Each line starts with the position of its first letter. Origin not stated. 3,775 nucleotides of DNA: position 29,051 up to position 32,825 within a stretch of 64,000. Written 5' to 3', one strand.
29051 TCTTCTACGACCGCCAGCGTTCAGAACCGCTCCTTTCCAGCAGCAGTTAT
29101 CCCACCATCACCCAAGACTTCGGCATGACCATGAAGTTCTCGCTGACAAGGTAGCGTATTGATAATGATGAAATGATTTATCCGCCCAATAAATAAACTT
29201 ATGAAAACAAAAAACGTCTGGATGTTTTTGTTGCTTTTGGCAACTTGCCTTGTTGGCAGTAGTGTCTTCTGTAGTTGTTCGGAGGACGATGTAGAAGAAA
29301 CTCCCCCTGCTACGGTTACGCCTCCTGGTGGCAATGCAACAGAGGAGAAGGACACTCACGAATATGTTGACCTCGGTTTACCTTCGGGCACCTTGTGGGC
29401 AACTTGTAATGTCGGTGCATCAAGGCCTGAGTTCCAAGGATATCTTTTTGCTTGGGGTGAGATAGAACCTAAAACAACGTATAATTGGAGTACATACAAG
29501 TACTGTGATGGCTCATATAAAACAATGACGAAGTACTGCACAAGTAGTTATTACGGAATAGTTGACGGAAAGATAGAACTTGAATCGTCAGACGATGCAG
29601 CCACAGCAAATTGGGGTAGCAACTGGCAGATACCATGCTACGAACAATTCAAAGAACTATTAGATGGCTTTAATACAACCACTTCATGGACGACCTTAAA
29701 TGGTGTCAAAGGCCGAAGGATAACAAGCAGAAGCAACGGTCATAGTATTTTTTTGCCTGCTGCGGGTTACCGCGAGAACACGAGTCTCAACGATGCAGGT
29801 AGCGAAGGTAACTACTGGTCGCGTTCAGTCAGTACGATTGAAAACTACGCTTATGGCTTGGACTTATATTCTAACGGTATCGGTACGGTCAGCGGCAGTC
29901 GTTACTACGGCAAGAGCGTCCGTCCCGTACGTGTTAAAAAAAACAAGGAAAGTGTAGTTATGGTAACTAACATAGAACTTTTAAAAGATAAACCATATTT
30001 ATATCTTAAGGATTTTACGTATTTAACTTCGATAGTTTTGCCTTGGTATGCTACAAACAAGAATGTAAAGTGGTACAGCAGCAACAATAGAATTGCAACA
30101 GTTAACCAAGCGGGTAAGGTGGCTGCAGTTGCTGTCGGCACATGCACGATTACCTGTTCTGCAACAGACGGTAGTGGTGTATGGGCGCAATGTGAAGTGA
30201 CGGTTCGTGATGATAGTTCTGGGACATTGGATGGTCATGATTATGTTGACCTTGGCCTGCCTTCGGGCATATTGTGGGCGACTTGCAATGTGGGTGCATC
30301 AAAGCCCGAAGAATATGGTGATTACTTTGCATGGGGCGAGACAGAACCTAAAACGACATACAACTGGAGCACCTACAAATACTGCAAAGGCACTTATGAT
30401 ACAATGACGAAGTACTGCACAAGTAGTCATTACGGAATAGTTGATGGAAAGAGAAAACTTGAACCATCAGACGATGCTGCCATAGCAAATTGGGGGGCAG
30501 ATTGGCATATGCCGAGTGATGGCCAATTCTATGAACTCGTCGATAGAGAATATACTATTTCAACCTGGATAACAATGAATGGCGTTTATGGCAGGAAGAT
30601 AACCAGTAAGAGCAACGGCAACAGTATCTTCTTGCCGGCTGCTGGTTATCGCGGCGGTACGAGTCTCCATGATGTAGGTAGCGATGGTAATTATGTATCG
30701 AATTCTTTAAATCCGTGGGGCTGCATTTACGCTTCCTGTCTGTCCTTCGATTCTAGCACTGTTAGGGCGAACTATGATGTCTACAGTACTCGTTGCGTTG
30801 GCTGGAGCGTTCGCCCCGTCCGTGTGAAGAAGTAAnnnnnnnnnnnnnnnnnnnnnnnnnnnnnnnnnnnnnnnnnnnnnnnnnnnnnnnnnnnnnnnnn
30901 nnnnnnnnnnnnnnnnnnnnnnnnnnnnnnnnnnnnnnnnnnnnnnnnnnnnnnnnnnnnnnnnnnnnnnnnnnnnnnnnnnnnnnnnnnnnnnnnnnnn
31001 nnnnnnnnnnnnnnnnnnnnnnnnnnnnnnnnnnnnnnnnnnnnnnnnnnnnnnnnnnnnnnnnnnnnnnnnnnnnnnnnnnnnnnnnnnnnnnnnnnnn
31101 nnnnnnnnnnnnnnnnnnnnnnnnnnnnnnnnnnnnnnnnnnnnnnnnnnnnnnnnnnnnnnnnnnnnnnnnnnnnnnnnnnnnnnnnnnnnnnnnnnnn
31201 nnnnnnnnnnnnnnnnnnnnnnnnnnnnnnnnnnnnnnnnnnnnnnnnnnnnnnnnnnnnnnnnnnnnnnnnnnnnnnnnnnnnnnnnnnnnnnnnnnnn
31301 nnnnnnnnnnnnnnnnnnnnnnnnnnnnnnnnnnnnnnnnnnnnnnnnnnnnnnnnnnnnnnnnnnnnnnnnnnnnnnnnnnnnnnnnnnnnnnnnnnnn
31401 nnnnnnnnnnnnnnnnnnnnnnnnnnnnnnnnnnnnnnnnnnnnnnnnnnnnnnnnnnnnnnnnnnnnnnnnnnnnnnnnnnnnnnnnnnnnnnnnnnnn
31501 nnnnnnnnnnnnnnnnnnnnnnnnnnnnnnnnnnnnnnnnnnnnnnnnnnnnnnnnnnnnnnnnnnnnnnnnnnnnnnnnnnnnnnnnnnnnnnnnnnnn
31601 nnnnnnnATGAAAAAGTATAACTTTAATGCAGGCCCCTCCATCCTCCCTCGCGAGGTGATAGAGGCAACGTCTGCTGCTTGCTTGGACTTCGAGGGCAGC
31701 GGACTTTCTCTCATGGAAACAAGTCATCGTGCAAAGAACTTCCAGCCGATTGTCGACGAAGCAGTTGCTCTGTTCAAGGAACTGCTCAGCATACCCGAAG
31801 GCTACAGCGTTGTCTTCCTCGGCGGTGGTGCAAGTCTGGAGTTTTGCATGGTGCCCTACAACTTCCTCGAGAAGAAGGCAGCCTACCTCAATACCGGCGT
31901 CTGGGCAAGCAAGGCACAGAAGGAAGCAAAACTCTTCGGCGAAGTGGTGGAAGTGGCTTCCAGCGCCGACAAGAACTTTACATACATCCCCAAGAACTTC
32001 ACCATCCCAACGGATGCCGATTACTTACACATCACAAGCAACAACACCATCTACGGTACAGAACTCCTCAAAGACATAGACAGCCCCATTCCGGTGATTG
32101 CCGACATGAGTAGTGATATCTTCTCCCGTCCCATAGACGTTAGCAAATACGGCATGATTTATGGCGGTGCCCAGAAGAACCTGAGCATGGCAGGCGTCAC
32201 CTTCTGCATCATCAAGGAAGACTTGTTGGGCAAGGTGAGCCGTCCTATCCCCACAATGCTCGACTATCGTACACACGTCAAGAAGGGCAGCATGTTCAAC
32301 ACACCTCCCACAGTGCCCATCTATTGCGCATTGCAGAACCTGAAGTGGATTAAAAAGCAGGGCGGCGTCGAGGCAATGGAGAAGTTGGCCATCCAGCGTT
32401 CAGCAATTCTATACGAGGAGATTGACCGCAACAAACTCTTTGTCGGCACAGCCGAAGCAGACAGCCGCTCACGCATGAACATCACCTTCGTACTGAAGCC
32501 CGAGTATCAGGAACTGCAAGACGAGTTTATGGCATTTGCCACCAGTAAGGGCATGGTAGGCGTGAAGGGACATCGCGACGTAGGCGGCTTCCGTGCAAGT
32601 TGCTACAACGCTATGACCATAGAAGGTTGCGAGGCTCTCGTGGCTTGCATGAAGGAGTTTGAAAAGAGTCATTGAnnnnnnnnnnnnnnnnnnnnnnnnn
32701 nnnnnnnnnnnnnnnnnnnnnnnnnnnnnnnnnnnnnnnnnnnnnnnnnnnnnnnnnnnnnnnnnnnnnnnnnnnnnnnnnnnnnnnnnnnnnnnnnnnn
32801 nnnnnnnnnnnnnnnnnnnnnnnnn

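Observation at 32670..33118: Avd/23S-IVS-type four-helix-bundle ORF bracketed by inverted heptamer arrays, inserted between serC and serA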

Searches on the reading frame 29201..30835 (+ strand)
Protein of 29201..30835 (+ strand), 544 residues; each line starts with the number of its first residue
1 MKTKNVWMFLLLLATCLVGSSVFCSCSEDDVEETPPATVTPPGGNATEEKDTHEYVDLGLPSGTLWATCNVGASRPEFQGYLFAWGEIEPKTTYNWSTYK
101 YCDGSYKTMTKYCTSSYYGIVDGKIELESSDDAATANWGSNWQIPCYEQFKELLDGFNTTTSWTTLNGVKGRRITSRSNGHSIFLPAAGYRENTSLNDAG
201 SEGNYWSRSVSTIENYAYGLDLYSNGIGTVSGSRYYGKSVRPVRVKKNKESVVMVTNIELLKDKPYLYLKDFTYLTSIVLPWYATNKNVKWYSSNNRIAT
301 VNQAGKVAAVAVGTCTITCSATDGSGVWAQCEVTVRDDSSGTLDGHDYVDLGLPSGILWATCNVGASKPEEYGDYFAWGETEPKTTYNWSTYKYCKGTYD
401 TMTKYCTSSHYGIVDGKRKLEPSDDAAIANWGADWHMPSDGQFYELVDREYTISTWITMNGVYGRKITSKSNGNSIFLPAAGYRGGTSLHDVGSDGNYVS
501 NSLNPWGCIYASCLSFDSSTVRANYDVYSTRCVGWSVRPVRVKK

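Call 88: search_protein_families(library=pfam, proteins=[window:29201-30835:+], max_evalue=0.001)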
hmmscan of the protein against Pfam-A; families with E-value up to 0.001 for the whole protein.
window:29201-30835:+ (544 aa): 1 family
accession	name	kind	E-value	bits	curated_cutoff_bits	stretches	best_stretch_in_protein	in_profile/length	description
PF02368.24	Big_2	-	9.8e-13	48.3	22.8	1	273-326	20-74/79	Bacterial Ig-like domain (group 2)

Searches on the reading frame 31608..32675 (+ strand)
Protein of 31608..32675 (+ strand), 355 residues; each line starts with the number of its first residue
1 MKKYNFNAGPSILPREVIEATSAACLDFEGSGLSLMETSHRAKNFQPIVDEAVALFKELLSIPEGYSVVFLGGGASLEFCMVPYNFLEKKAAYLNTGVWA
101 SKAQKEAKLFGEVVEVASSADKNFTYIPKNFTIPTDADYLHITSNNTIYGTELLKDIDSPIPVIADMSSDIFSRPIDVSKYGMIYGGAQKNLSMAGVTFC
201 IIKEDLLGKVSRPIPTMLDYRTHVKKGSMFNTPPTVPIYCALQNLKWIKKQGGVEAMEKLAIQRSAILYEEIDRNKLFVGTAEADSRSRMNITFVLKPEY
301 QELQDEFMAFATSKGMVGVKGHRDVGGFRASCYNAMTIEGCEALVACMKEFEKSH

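Call 6: search_protein_families(library=pfam, proteins=[window:31608-32675:+], max_evalue=0.01)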
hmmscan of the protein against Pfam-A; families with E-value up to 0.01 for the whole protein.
window:31608-32675:+ (355 aa): 1 family
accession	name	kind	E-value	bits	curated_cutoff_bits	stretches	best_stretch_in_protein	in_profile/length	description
PF00266.25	Aminotran_5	-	6.5e-30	104.8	21.5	1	4-344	2-371/371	Aminotransferase class-V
